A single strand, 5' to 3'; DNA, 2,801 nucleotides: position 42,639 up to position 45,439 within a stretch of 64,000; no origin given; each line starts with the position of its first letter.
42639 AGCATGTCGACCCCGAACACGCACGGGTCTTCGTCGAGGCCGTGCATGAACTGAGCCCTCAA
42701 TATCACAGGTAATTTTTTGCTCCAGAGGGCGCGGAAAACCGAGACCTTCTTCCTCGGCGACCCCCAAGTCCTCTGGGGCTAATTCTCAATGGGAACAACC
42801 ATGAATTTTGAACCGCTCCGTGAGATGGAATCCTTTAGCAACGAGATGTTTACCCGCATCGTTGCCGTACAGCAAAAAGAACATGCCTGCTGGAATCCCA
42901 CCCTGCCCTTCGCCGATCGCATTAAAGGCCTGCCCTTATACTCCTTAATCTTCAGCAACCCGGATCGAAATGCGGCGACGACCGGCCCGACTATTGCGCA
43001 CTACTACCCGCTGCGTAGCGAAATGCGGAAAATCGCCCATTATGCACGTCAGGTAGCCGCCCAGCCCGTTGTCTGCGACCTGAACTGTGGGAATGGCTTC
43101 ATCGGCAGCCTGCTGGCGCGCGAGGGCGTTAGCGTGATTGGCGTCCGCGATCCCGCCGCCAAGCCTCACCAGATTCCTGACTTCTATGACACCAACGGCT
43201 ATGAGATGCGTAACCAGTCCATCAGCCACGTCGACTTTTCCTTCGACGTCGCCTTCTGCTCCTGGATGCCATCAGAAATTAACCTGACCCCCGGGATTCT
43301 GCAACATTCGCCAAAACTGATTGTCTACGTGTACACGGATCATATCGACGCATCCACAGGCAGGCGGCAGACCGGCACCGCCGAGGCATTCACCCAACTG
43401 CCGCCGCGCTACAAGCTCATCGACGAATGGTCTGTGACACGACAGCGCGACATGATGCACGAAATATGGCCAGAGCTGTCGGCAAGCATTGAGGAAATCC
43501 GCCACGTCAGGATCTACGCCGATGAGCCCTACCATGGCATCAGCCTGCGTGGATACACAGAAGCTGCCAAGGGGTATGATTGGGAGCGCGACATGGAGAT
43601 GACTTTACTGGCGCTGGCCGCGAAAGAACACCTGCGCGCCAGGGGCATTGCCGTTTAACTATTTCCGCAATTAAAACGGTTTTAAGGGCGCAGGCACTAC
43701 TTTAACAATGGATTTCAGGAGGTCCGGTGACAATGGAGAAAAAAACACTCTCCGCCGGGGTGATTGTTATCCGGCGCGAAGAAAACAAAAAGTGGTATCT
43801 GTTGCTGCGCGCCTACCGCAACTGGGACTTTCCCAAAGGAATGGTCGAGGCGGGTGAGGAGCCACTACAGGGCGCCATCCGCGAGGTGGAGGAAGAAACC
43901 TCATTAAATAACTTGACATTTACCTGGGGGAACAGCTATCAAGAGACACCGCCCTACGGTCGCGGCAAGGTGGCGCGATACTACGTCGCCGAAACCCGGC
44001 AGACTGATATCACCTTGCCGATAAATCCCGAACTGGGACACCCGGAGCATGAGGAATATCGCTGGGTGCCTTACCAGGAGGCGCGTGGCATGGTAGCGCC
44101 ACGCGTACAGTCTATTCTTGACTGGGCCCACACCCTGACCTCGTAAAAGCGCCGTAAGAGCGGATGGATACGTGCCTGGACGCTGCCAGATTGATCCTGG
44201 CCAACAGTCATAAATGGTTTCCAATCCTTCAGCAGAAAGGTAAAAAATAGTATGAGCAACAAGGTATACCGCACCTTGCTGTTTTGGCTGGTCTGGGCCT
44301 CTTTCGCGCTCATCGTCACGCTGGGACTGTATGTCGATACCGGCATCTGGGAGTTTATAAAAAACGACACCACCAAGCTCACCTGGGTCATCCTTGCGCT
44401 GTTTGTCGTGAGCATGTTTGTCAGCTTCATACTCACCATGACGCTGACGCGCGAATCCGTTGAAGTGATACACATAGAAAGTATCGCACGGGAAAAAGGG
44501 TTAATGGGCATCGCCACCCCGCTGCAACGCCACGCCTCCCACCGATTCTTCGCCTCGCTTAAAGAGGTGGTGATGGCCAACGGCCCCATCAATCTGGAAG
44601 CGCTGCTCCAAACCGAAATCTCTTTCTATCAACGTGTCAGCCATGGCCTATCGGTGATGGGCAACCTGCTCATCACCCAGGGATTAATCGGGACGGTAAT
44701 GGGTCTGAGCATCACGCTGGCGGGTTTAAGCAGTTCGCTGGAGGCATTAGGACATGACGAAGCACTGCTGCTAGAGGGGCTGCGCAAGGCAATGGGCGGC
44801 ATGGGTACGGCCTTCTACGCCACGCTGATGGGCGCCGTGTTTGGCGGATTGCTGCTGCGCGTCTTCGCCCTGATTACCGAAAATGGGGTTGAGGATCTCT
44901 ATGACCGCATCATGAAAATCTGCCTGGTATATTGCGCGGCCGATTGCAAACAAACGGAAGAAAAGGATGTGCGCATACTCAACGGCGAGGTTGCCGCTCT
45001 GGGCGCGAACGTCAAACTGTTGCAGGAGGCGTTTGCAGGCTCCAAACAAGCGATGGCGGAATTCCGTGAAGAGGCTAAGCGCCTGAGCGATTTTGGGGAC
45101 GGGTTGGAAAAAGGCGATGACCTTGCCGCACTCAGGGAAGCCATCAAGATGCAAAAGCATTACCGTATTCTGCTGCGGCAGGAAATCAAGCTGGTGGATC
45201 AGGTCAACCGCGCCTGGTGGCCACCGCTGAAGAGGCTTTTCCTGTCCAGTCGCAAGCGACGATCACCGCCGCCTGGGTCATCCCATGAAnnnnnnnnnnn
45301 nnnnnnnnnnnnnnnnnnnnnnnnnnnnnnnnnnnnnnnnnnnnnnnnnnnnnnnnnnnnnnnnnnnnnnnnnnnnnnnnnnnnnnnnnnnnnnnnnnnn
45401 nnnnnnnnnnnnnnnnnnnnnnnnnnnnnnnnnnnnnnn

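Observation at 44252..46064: Stator-like pair: MotA/ExbB-type channel with coiled-coil tail coupled to a MotB-like TM/coiled-coil/vWA protein, a candidate undescribed ion-driven two-gene system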

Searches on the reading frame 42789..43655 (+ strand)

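Call 3: search_protein_families(library=pfam, proteins=[window:42789-43655:+], max_evalue=1)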
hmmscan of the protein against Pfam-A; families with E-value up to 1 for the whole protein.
window:42789-43655:+ (289 aa): 1 family
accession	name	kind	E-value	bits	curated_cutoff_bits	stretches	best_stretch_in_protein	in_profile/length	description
PF13847.12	Methyltransf_31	-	0.12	12.5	27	1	94-119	6-34/145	Methyltransferase domain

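Call 4: search_protein_families(library=padloc, proteins=[window:42789-43655:+], max_evalue=1)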
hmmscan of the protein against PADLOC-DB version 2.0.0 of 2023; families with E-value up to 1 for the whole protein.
window:42789-43655:+ (289 aa): 1 family
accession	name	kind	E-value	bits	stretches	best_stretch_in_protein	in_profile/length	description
PDLC04134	mad2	-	0.009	12.9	1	70-119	270-319/492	mads_2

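Call 5: search_protein_families(library=ncbifam, proteins=[window:42789-43655:+], max_evalue=1)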
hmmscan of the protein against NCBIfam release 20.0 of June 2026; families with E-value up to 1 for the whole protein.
window:42789-43655:+ (289 aa): 2 families
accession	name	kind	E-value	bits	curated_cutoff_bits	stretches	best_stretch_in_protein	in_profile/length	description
NF045667.1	MTase_DVU1556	equivalog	0.098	12.1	155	1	89-157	20-90/213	DVU_1556 family methyltransferase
TIGR01983.1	UbiG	equivalog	0.11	11.7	102.95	1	91-121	49-78/228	bifunctional 2-polyprenyl-6-hydroxyphenol methylase/3-demethylubiquinol 3-O-methyltransferase UbiG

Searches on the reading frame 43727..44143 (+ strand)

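Call 3: search_protein_families(library=pfam, proteins=[window:43727-44143:+], max_evalue=1)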
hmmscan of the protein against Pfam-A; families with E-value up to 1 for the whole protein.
window:43727-44143:+ (139 aa): 2 families
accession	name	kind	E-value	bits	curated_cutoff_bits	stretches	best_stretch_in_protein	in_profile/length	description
PF00293.34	NUDIX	-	7e-21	75.1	21.1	1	7-133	3-133/134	NUDIX domain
PF14815.12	NUDIX_4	-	0.12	12.6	35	0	33-60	27-51/113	NUDIX domain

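Call 4: search_protein_families(library=padloc, proteins=[window:43727-44143:+], max_evalue=1)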
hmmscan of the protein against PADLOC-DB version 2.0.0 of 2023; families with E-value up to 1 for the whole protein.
window:43727-44143:+ (139 aa): 1 family
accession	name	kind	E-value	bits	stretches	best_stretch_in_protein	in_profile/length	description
PDLC04899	PDC-S07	-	5.8e-08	30.5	1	13-118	12-111/135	-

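Call 5: search_protein_families(library=ncbifam, proteins=[window:43727-44143:+], max_evalue=1)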
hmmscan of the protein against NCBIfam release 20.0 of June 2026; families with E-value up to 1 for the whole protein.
window:43727-44143:+ (139 aa): 15 families
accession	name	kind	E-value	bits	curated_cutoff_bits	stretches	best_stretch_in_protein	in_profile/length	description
NF001938.0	PRK00714.1-5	equivalog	1.3e-08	34.4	116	1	14-119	29-147/172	RNA pyrophosphohydrolase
NF006961.0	PRK09438.1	equivalog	1e-07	31.5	103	2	5-61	5-62/151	dihydroneopterin triphosphate diphosphatase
NF001935.0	PRK00714.1-2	equivalog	3.8e-07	29.8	259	1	10-61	11-61/183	RNA pyrophosphohydrolase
TIGR02705.1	nudix_YtkD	equivalog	3.9e-07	29.8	154.4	1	11-72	26-86/156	RNA deprotection pyrophosphohydrolase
NF001936.0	PRK00714.1-3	equivalog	4.6e-07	29.8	118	1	31-124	35-135/155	RNA pyrophosphohydrolase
NF001937.0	PRK00714.1-4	equivalog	7.8e-07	28.9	139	1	9-62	10-62/161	RNA pyrophosphohydrolase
NF041652.1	Nud_hyd_Dein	equivalog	2.3e-06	27.9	200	1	32-118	44-126/152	Nudix hydrolase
TIGR00586.1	mutt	equivalog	4e-06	26.8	97.9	1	5-65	2-66/129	8-oxo-dGTP diphosphatase MutT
NF008044.0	PRK10776.1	equivalog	1.3e-05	25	148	1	6-66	2-66/130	8-oxo-dGTP diphosphatase MutT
NF052459.1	OxoGTPPhMutT1Mycb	equivalog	1.7e-05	24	475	1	10-119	4-109/292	8-oxo-(d)GTP phosphatase MutT1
NF001934.0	PRK00714.1-1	equivalog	4.3e-05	23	241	1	10-62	11-62/176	RNA pyrophosphohydrolase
NF008736.0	PRK11762.1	equivalog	0.0001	21.9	169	1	33-78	76-121/186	ADP compounds hydrolase NudE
NF006530.0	PRK08999.1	equivalog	0.0002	20.5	245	1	13-63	21-65/315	Nudix family hydrolase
NF007834.0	PRK10546.1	equivalog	0.0015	18.3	156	1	33-72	32-71/135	pyrimidine (deoxy)nucleoside triphosphate diphosphatase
NF011922.0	PRK15393.1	equivalog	0.034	13.8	152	1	37-73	73-110/182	NUDIX hydrolase YfcD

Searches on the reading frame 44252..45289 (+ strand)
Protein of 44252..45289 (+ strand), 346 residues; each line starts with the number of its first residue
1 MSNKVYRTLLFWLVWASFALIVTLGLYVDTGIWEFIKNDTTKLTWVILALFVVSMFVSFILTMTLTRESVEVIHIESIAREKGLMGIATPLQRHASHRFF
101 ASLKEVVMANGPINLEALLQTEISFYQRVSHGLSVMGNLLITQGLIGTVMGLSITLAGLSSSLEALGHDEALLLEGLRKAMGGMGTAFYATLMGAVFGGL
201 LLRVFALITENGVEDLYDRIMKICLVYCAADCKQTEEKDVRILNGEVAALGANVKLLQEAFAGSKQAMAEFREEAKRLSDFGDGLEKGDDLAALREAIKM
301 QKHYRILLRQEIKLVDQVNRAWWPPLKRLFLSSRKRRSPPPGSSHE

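Call 3: search_protein_families(library=pfam, proteins=[window:44252-45289:+], max_evalue=1)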
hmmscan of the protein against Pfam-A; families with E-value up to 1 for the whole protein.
window:44252-45289:+ (346 aa): 2 families
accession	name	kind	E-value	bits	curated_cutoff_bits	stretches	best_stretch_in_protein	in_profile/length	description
PF01618.21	MotA_ExbB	-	1.1e-07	32.1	22.9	1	114-218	26-123/127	MotA/TolQ/ExbB proton channel family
PF17098.10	Wtap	-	0.27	11.6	35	1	233-279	106-152/155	WTAP/Mum2p family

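Call 4: search_protein_families(library=padloc, proteins=[window:44252-45289:+], max_evalue=1)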
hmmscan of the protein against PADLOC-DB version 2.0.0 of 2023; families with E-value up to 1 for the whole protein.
window:44252-45289:+ (346 aa): 7 families
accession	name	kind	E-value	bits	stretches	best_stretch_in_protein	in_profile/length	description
PDLC00597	ZorA1|ZorA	-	1.8e-06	25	1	133-240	108-215/683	MotA/ExbB/TolQ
PDLC00637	ZorA2|ZorA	-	0.0002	18.3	1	113-211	23-109/420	MotA/ExbB/TolQ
PDLC00602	ZorA1|ZorA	-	0.0002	18.3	1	139-198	134-187/648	MotA/ExbB/TolQ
PDLC00636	ZorA2|ZorA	-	0.0043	14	1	130-216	39-115/461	MotA/ExbB/TolQ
PDLC00638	ZorA2|ZorA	-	0.0066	13.3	1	139-287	52-201/545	MotA/ExbB/TolQ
PDLC00635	ZorA2|ZorA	-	0.058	10.4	1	137-269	50-174/505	MotA/ExbB/TolQ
PDLC00649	ZorA3|ZorA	-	0.34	7.2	1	139-230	112-205/698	MotA/ExbB/TolQ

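Call 5: search_protein_families(library=ncbifam, proteins=[window:44252-45289:+], max_evalue=1)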
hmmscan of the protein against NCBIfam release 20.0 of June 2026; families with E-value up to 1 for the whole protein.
window:44252-45289:+ (346 aa): 7 families
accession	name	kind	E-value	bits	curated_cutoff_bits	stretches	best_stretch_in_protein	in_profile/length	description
NF006583.0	PRK09109.1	equivalog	0.00081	18.6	237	1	66-162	75-175/246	flagellar motor protein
NF006284.1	PRK08456.1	equivalog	0.0019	17.4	380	1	67-161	76-174/252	flagellar motor stator protein MotA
NF033917.0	antiphage_ZorA_4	subfamily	0.0055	15.7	500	1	135-198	61-118/413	anti-phage ZorAB system protein ZorA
NF045846.1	MSC0882_dom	subfamily_domain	0.009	15.2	60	1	8-77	13-80/244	MSC_0882 family membrane protein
TIGR03818.1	MotA1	equivalog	0.03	13.5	303.8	1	103-169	130-201/282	flagellar motor stator protein MotA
NF033915.0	antiphage_ZorA_2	subfamily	0.17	10.9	100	1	134-210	109-181/383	anti-phage ZorAB system protein ZorA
TIGR01620.2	hyp_HI0043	subfamily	0.8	9.3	160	0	11-82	59-129/329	TIGR01620 family protein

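Call 7: find_homologous_proteins(query=window:44252-45289:+, max_evalue=0.001)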
Query window:44252-45289:+ (346 aa): 193 proteins with E <= 0.001 among 8000 candidates; the best 120 are listed.
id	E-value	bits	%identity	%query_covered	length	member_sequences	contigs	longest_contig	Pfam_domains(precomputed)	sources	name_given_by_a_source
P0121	8.6e-215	730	96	100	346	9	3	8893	PF01618.22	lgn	-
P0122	3.5e-172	590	75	100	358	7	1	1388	PF01618.22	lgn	-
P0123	6.8e-161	553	73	99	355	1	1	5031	PF01618.22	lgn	-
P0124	1.1e-157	542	73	98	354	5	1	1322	PF01618.22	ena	-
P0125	1.3e-155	535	71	99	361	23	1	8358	PF01618.22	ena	-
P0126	2.9e-155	534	71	99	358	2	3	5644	PF01618.22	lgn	-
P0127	9.0e-154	529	70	99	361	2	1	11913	PF01618.22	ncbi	-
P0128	1.4e-153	529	72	96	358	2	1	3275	PF01618.22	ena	-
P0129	2.6e-149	515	69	99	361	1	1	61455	PF01618.22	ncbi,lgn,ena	-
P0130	4.1e-133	461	64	95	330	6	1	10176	PF01618.22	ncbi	-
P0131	9.1e-131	454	63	95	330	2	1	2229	PF01618.22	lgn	-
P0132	9.1e-130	450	62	95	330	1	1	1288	PF01618.22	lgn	-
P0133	4.2e-128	445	60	100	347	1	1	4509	PF01618.22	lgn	-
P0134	9.6e-127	441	61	95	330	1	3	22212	PF01618.22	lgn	-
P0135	6.5e-116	405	56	95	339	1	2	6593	-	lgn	-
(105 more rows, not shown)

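Call 39: search_solved_structures(query=A2, max_evalue=1, show_alignments=2)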
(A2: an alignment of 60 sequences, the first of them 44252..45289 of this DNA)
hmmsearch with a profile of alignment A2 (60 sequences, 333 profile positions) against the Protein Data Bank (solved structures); distinct sequences matched with E-value up to 1: 31.
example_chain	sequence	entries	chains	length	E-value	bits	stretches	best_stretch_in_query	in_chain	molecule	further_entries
3m91_A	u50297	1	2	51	0.0085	18.3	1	236-279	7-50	Proteasome-associated ATPase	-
3m9h_A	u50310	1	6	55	0.0094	18.2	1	236-279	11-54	Proteasome-associated ATPase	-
6e7e_A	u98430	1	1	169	0.014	17.6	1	228-300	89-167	Inclusion membrane protein A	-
6e6a_B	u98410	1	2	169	0.017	17.3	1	228-300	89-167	Inclusion membrane protein A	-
6pfp_A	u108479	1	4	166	0.022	17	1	242-326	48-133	Myosin-7 fused to GP7 and EB1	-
8ucs_C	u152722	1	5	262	0.024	16.8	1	73-163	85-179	Motility protein A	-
6ysf_E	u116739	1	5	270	0.026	16.7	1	73-163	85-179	Chemotaxis MotA protein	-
9luc_C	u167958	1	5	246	0.058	15.6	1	72-160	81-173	Flagellar motor protein MotA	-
9lu9_A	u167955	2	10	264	0.068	15.3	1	72-160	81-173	Flagellar motor protein MotA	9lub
4zry_B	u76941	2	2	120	0.1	14.8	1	236-309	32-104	Keratin, type II cytoskeletal 1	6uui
3m9b_A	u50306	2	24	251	0.1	14.7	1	236-280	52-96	Proteasome-associated ATPase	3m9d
8g0p_B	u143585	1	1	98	0.23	13.6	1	224-288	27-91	Kinetochore protein Nuf2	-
6r8f_B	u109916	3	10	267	0.26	13.5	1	233-289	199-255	BRISC complex subunit Abraxas 2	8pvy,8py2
6h3c_A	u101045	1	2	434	0.27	13.4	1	233-299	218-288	BRISC complex subunit Abraxas 2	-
5oi7_A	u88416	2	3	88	0.3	13.2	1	252-320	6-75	Centrosomal protein of 85 kDa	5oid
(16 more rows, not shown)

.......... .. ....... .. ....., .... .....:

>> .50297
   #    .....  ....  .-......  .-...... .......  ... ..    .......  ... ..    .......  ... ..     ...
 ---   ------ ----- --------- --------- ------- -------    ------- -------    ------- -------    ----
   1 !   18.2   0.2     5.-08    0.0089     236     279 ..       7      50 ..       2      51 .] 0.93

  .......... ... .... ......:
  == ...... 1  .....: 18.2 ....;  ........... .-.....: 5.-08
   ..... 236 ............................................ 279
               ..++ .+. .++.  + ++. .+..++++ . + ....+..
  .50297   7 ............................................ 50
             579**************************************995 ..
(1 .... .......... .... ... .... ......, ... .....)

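Call 43: predict_structure(alignment_id=A2)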
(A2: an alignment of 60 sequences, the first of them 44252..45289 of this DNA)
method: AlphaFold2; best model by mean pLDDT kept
length: 346 residues; sequences in the alignment: 60
mean_pLDDT: 80.0   pTM: 0.61
mean pLDDT of the five models: 80.0, 79.8, 78.0, 77.4, 76.5
residues with pLDDT >= 90: 41; 70-90: 249; 50-70: 48; < 50: 8
segments of 3 or more residues with pLDDT < 50: 285-287
pLDDT, mean of each block of 10 residues (from residue 1): 69 81 78 72 86 90 89 89 78 81 86 87 90 91 91 89 84 85 84 89 87 89 86 68 73 84 88 80 53 64 73 75 74 59 50
secondary structure, 60 per line:
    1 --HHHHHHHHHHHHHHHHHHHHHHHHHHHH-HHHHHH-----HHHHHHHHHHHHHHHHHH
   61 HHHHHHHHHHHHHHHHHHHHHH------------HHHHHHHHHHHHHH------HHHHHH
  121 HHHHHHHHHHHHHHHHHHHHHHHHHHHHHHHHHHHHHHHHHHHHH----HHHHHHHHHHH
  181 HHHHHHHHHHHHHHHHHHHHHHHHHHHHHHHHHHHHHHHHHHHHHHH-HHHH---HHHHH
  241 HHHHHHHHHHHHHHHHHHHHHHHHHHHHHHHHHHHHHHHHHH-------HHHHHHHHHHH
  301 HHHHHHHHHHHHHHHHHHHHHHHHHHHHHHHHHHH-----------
elements in order: H3-30 H32-37 H43-82 H95-108 H115-165 H170-227 H229-232 H236-282 H290-335

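Call 50: fold_search(model_id=the predicted structure, library=pdb)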
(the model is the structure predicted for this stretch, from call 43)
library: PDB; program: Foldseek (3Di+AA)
matches with E <= 10: 481; with E <= 0.001: 2
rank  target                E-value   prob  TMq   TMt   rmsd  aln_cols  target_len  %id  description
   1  9ddo_B                5.2e-04  1.00  0.26  0.36   9.4       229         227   16  E. coli TonB-ExbBD TonB bound to ExbB chain C (released 2025-07-09)
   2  5sv0_C                8.8e-04  1.00  0.38  0.53   7.1       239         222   14  Structure of the ExbB/ExbD complex from E. coli at pH 7.0 (released 2016-09-28)
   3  5sv1_C                2.8e-03  1.00  0.37  0.52   7.1       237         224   15  Structure of the ExbB/ExbD complex from E. coli at pH 4.5 (released 2016-09-28)
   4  9ddo_A                2.8e-03  1.00  0.31  0.43   9.6       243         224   16  E. coli TonB-ExbBD TonB bound to ExbB chain C (released 2025-07-09)
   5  9ddm_E                3.3e-03  1.00  0.33  0.46   6.8       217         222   18  E. coli TolAQR conformation I (released 2025-07-09)
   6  9ddm_B                3.3e-03  1.00  0.31  0.44   7.7       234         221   16  E. coli TolAQR conformation I (released 2025-07-09)
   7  6ye4_A                3.6e-03  1.00  0.31  0.40  11.0       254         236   13  Structure of ExbB pentamer from Serratia marcescens by single particle cryo electron microscopy (released 2021-03-31)
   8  6tyi_A                4.4e-03  1.00  0.30  0.43  10.5       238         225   16  ExbB-ExbD complex in MSP1E3D1 nanodisc (released 2019-10-16)
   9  5sv0_F                4.4e-03  1.00  0.29  0.41  10.1       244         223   17  Structure of the ExbB/ExbD complex from E. coli at pH 7.0 (released 2016-09-28)
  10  5zfp_B                4.8e-03  1.00  0.38  0.55   6.9       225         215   14  Structure of the ExbB/ExbD hexameric complex (released 2018-05-09)
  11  9ddn_B                5.1e-03  1.00  0.37  0.54   5.7       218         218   17  E. coli TolAQR conformation II (released 2025-07-09)
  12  8vlw_B                5.9e-03  1.00  0.37  0.54   5.1       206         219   13  TolQ-TolR inner membrane protein complex from Acinetobacter baumannii (released 2025-01-15)
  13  7ajq_A                6.5e-03  1.00  0.30  0.41  10.6       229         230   15  cryo-EM structure of ExbBD from Serratia Marcescens (released 2021-10-06)
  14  5sv1_J                6.8e-03  1.00  0.31  0.47   9.8       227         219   16  Structure of the ExbB/ExbD complex from E. coli at pH 4.5 (released 2016-09-28)
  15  5sv0_I                7.9e-03  0.99  0.29  0.40   9.2       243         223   16  Structure of the ExbB/ExbD complex from E. coli at pH 7.0 (released 2016-09-28)
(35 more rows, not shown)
